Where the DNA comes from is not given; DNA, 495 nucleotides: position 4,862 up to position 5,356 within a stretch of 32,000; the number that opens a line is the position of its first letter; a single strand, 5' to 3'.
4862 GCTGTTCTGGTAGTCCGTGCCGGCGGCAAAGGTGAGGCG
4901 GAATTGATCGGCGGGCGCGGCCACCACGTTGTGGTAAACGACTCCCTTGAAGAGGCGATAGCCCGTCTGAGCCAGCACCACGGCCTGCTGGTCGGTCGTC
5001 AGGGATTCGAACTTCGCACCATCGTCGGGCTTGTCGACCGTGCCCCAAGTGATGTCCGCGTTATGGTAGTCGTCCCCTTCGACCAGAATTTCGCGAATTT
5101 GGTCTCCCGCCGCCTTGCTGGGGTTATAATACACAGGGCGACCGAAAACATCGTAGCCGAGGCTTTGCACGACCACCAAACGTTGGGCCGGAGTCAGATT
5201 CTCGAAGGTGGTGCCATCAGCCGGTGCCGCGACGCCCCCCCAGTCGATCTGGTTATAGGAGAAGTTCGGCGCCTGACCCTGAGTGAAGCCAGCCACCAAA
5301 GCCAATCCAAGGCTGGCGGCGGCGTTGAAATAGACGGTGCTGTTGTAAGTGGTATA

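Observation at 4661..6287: Eight tandem copies of an unrecognised ~65-aa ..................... repeat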

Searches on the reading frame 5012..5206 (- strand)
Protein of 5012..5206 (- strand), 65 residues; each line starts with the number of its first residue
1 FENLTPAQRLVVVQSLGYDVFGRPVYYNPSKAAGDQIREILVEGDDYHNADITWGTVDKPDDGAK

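Call 21: find_homologous_proteins(query=A1, max_evalue=0.01)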
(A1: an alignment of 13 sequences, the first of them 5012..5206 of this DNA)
Query A1 (13 sequences) (65 aa, profile of the alignment): 2 proteins with E <= 0.01 among 3153 candidates.
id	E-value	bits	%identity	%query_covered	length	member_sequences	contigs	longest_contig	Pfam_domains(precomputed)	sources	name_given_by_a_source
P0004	3.5e-24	102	38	80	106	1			-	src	-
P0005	1.0e-13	69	56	14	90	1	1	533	-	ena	-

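Call 25: search_protein_representatives(alignment_id=A1)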
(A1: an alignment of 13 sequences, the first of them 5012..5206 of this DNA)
Query: 13 sequences, 67 profile positions. Proteins with E-value up to 0.001 (for the whole library): 104; up to 1e-10: 62; up to 1e-30: 39. The best 104 are listed.
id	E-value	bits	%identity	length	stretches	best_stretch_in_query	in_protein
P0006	1.1e-124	422.7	-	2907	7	1-66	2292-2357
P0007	9.9e-116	394.0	-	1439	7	1-66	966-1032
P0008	1.2e-110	377.7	-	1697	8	1-66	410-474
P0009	1.8e-109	374.0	-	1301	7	1-66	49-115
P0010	1.4e-102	351.9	-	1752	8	1-67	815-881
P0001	4.2e-94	324.7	-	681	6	1-67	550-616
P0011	1.5e-86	300.5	-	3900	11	1-66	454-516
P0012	1.4e-84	294.3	-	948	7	1-66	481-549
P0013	3.0e-83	290.0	-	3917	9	1-66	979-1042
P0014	3.8e-83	289.7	-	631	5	1-66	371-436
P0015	6.0e-83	289.0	-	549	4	1-66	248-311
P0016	3.8e-82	286.4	-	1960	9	1-65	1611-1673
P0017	2.0e-81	284.2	-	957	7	1-64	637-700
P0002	4.3e-81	283.1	-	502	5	1-67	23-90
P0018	3.6e-79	276.9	-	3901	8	1-66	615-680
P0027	9.4e-57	205.1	-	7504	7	1-66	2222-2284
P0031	2.0e-49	181.6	-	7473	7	1-63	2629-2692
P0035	6.2e-42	157.6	-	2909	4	1-66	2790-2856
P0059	8.1e-15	70.8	-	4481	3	8-67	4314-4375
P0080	1.9e-06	43.9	-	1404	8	3-28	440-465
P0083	4.6e-06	42.7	-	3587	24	30-64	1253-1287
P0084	6.4e-06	42.3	-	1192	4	7-33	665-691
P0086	7.8e-06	42.0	-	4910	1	1-58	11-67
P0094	1.4e-04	38.0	-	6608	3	1-66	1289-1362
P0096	2.8e-04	37.0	-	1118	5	5-40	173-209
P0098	3.0e-04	36.9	-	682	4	1-28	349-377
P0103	7.6e-04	35.6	-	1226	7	36-66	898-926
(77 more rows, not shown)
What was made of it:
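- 62 representative proteins match the unit profile at E <= 1e-10 (call 25).
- Tried and rejected: The exhaustive representative search (call 25) was what revealed the family.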

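Call 30: search_protein_families(library=pfam, proteins=[P0006, P0011, P0016], max_evalue=10)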
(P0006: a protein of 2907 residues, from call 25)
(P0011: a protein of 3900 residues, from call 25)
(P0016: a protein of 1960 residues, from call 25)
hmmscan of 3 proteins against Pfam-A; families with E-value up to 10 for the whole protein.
P0006 (2907 aa): 2 families
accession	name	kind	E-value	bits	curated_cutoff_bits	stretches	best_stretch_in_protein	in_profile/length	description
PF00353.25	HemolysinCabind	-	0.0014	19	23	2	1587-1618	5-36/36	RTX calcium-binding nonapeptide repeat (4 copies)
PF14529.12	Exo_endo_phos_2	-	0.34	11.2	27.4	0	2406-2445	38-77/117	Endonuclease-reverse transcriptase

P0011 (3900 aa): 1 family
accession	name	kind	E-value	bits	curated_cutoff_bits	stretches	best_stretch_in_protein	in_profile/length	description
PF16168.11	AIDA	-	2.6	8.6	27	1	3747-3777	10-40/63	Adhesin of bacterial autotransporter system, probable stalk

P0016 (1960 aa): 1 family
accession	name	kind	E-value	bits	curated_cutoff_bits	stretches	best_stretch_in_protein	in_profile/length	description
PF00353.25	HemolysinCabind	-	1.9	9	23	2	642-670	10-35/36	RTX calcium-binding nonapeptide repeat (4 copies)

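Call 37: find_homologous_proteins(query=A3, max_evalue=0.001)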
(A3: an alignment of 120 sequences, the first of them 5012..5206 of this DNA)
Query A3 (120 sequences) (65 aa, profile of the alignment): 1 proteins with E <= 0.001 among 196 candidates.
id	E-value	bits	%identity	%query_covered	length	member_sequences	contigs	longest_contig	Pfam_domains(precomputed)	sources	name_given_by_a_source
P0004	4.6e-24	102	38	80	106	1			-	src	-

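Call 41: search_solved_structures(query=A3, max_evalue=10, show_alignments=2)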
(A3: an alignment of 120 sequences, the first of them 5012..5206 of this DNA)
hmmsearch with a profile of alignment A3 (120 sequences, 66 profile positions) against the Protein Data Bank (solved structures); distinct sequences matched with E-value up to 10: 14.
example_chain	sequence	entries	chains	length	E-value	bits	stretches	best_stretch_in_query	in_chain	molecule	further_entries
1l58_A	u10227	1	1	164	0.22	15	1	23-51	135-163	T4 LYSOZYME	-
1scj_B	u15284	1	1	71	0.74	13.3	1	3-49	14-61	SUBTILISIN E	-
213l_A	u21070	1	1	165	0.75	13.2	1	24-51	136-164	T4 LYSOZYME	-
1l75_A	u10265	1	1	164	0.76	13.2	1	8-51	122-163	LYSOZYME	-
192l_A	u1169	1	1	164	0.89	13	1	20-51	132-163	LYSOZYME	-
1p5c_A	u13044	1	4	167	0.94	12.9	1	24-52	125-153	Lysozyme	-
3run_A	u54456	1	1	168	1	12.8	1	24-52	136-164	LYSOZYME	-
1l47_A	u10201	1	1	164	1.2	12.6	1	24-51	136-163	T4 LYSOZYME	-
5gje_A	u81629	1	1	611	5.1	10.6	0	43-60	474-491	Low-density lipoprotein receptor-related protein 6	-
8ffe_A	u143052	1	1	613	5.2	10.5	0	43-60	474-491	Low-density lipoprotein receptor-related protein 6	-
4dg6_A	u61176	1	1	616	5.3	10.5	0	43-60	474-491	Low-density lipoprotein receptor-related protein 6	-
3s94_A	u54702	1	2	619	5.4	10.5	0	43-60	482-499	Low-density lipoprotein receptor-related protein 6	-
6l6r_A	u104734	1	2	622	5.5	10.5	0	43-60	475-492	Low-density lipoprotein receptor-related protein 6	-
8ctg_C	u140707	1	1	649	6.1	10.3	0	43-60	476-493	Low-density lipoprotein receptor-related protein 6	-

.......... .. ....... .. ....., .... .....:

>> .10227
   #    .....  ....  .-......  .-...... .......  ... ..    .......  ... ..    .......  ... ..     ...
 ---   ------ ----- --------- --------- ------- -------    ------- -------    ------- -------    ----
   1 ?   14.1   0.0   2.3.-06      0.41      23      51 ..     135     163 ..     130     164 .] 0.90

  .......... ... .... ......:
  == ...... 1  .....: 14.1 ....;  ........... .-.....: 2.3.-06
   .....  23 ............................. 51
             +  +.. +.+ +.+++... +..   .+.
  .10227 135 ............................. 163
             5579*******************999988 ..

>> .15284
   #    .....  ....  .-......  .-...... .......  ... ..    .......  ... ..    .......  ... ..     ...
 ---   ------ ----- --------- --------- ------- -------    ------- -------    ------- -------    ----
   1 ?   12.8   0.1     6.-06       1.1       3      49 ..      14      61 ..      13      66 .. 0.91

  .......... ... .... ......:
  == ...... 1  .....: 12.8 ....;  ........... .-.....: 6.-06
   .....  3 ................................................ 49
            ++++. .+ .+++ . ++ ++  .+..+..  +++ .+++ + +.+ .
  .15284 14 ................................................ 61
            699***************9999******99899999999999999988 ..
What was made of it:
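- On Any solved structure (PDB): Profile of 120 units against PDB sequences: best E = 0.22, a chance match to T4 lysozyme (call 41).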

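Call 58: predict_structure(alignment_id=A3)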
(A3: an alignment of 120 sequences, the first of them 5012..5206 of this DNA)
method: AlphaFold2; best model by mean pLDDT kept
length: 65 residues; sequences in the alignment: 120
mean_pLDDT: 89.8   pTM: 0.51
mean pLDDT of the five models: 89.8, 89.3, 89.0, 88.7, 88.7
residues with pLDDT >= 90: 37; 70-90: 27; 50-70: 1; < 50: 0
segments of 3 or more residues with pLDDT < 50: none
pLDDT, mean of each block of 10 residues (from residue 1): 93 93 90 91 89 90 76
secondary structure, 60 per line:
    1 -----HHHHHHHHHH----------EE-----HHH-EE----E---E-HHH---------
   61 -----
elements in order: H6-15
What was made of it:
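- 5012..5206 (-): Repeat unit 6 (aa 5619-5683). The single-unit AlphaFold2 model has pLDDT 89.8 (call 58).
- A single unit folds confidently alone (pLDDT 89.8, call 58).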

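Call 62: fold_search(model_id=the predicted structure, library=pdb)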
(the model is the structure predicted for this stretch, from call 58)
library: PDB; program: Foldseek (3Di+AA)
matches with E <= 10: 0; with E <= 0.001: 0
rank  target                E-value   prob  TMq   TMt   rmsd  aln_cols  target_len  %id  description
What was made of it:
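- On Any solved structure (PDB): Foldseek with the single unit: no hits at E <= 10 (call 62).
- Tried and rejected: These rest only on chance-level sequence hits (call 41) and have no fold support (call 62), so they were rejected.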

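Call 73: search_protein_families(library=pfam, proteins=[P0083, P0096, P0080, P0103, P0084, P0098], max_evalue=0.001)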
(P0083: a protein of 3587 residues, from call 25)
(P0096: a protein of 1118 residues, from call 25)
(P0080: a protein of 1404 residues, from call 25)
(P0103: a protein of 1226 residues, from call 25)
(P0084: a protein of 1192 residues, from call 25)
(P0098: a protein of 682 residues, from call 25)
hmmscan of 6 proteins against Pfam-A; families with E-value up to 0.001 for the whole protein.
P0083 (3587 aa): 9 families
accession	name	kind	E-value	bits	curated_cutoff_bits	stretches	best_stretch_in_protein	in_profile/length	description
PF00041.27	fn3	-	0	1041.9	25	31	611-696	2-81/84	Fibronectin type III domain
PF25059.1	FN3_DSCAM-DSCAML_C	-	1.6e-174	567.3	39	27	1115-1188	4-71/89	DSCAM/DSCAML C-terminal Fn3-like domain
PF16323.11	DUF4959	-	3.7e-74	246.3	32.9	0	607-688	17-94/106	Domain of unknown function (DUF4959)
PF16656.11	Pur_ac_phosph_N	-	5.6e-62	206.8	30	2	1006-1094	1-90/93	Purple acid Phosphatase, N-terminal domain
PF16389.11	DUF4998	-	1.1e-44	152.8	29.1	0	515-597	24-103/199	Domain of unknown function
PF24691.1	TreTu_C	-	5.7e-32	110.7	27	0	1287-1328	25-66/100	TreTu toxin, C-terminal domain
PF10179.15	NDNF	-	7.3e-22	78.2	27.3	0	954-984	82-112/127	Neuron-derived neurotrophic factor, first Fn(III) domain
PF22486.2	MATH_2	-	2.7e-19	70.2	32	0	1211-1239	46-74/136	MATH domain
PF25788.1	Ig_Rha78A_N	-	8.8e-05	23.2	27.4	1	1015-1094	17-98/105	Rha78A-like, N-terminal immunoglobulin domain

P0096 (1118 aa): 6 families
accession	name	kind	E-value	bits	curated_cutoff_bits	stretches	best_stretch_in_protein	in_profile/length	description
PF16774.11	Dit_N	-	2.4e-09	38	25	0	799-862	14-75/129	Distal tail protein, N-terminal domain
PF15516.12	BpuSI_N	-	4e-07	30.6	25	0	1049-1087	23-61/152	BpuSI N-terminal domain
PF05215.19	Spiralin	-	8e-07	29.9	25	0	268-347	2-81/81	Spiralin domain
PF18190.7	Plk4_PB1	-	1.8e-06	28.4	26.4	0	303-341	30-68/107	Polo-like Kinase 4 Polo Box 1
PF24123.1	Myosin_VII_N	-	3.6e-05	24.2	27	0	273-300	23-50/53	Myosin VII N-terminal beta barrel domain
PF19099.5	DUF5786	-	0.0001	23.4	26.9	0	395-415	19-39/55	Family of unknown function (DUF5786)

P0080 (1404 aa): 1 family
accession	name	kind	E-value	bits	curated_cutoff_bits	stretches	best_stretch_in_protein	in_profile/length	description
PF22306.1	PAV1-137_bromodom-like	-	0.00084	19.7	27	0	185-209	55-79/115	PAV1-137, bromodomain-like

P0103 (1226 aa): 5 families
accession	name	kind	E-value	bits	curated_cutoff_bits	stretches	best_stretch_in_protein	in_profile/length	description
PF18911.6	PKD_4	-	2.1e-14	53.8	27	0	297-358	15-71/85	PKD domain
PF00801.26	PKD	-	5.2e-11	42.8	23.5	0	294-362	9-72/80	PKD domain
PF07210.18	DUF1416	-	1.2e-06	28.7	23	0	814-865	40-91/97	Protein of unknown function (DUF1416)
PF22021.2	RbmA-like_FnIII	-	8.7e-05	22.8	27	0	536-562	79-105/111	RbmA-like, FnIII domain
PF23103.1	Zf-C2H2_ZNF451_5th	-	0.00022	21.4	27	0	352-366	19-33/35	Fifth Zinc fingers C2H2 type, ZNF451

P0084 (1192 aa): 1 family
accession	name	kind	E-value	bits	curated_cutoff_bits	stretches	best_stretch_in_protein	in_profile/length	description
PF20818.2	TelK_stirrup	-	8.2e-05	23.1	27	0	542-577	55-88/92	Protelomerase, stirrup domain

P0098 (682 aa): 0 families
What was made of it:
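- Tried and rejected: It consists of fn3, PKD and other repeat proteins that add up chance matches (call 73), so it was excluded from the family.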

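Call 82: search_protein_families(library=pfam, alignment_id=A3, max_evalue=10)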
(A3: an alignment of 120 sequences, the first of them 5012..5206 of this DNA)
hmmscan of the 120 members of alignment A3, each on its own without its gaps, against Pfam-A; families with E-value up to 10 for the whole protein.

A. member 1, window:5012-5206:- (65 aa): 1 family
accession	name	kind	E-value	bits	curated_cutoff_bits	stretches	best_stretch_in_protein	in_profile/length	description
PF18507.7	WW_1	-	0.31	11.2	25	1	22-29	10-17/27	WW domain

B. families by the number of members that match (of 120 scanned): 24 families
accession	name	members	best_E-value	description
PF19327.4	Ap4A_phos_N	2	0.086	Ap4A phosphorylase N-terminal domain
PF19538.4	DUF6062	1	0.0023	Family of unknown function (DUF6062)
PF12158.14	DUF3592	1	0.012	Domain of unknown function (DUF3592)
PF24171.1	Fn3-III_PB4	1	0.013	Straight fiber protein PB4 third Fn3-like domain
PF10916.13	DUF2712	1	0.034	Protein of unknown function (DUF2712)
PF13618.11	Gluconate_2-dh3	1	0.042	Gluconate 2-dehydrogenase subunit 3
PF04453.20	LptD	1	0.05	LPS transport system D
PF06636.16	DUF1157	1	0.057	Protein of unknown function (DUF1157)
PF02638.21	GHL10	1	0.061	Glycosyl hydrolase-like 10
PF12913.13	SH3_6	1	0.089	SH3 domain (SH3b1 type)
PF22637.2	CBM_4_9_1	1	0.098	BppA domain 1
PF17731.6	DUF5570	1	0.11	Family of unknown function (DUF5570)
PF21472.2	gp6_C-domII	1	0.13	Baseplate structural protein gp6, C-terminal domain II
PF04022.17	Staphylcoagulse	1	0.13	Staphylocoagulase repeat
PF03387.19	Herpes_UL46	1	0.14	Herpesvirus UL46 protein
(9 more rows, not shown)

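Call 83: list_cluster_members(proteins=[P0027, P0031, P0011, P0013, P0018, P0006, P0035, P0094, P0086, P0059])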
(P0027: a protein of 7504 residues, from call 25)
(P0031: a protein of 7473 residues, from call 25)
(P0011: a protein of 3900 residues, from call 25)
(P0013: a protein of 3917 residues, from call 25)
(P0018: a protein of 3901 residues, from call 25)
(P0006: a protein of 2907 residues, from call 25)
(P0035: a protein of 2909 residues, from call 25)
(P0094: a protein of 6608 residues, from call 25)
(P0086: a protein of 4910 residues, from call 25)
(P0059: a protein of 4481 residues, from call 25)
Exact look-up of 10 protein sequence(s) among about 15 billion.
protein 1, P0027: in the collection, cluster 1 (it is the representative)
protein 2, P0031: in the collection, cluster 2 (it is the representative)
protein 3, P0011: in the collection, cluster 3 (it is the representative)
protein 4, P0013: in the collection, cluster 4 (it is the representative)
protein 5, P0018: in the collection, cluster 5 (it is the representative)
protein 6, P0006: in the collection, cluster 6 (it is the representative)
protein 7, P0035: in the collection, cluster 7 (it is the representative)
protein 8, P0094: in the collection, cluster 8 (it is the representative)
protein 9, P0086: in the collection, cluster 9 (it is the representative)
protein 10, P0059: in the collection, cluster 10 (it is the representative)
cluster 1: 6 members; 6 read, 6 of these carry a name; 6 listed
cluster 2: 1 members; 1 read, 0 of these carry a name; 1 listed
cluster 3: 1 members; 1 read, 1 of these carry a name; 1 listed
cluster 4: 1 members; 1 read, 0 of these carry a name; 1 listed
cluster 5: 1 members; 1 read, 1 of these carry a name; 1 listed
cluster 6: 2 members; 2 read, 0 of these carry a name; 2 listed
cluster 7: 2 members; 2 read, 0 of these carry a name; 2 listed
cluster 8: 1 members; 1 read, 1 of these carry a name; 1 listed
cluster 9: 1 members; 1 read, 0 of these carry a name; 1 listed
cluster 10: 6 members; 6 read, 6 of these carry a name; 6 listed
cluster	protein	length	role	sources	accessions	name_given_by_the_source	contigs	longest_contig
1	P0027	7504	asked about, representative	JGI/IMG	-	hypothetical protein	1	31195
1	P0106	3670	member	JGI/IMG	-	hypothetical protein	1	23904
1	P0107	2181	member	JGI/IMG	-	hypothetical protein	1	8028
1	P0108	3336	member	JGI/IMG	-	hypothetical protein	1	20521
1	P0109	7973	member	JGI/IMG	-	hypothetical protein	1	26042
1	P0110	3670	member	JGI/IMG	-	hypothetical protein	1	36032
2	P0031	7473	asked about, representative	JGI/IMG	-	-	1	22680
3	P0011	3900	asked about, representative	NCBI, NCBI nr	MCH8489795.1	MAG: hypothetical protein LAT81_07675, partial [Oceanicaulis sp.] | hypothetical protein [Oceanicaulis sp.]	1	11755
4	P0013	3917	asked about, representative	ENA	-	-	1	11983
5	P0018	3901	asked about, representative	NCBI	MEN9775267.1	MAG: hypothetical protein RL322_2337, partial [Pseudomonadota bacterium]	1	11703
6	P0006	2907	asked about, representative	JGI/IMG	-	-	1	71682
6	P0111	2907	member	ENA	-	-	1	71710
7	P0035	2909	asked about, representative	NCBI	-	-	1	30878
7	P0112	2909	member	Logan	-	-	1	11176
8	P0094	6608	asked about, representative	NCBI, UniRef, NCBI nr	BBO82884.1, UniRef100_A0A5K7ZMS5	hypothetical protein DSCO28_34500 [Desulfosarcina ovata subsp. sediminis] | Uncharacterized protein n=1 Tax=Desulfosarcina ovata subsp. sediminis TaxID=885957 ...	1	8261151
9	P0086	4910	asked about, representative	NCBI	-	-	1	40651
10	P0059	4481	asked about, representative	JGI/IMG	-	hypothetical protein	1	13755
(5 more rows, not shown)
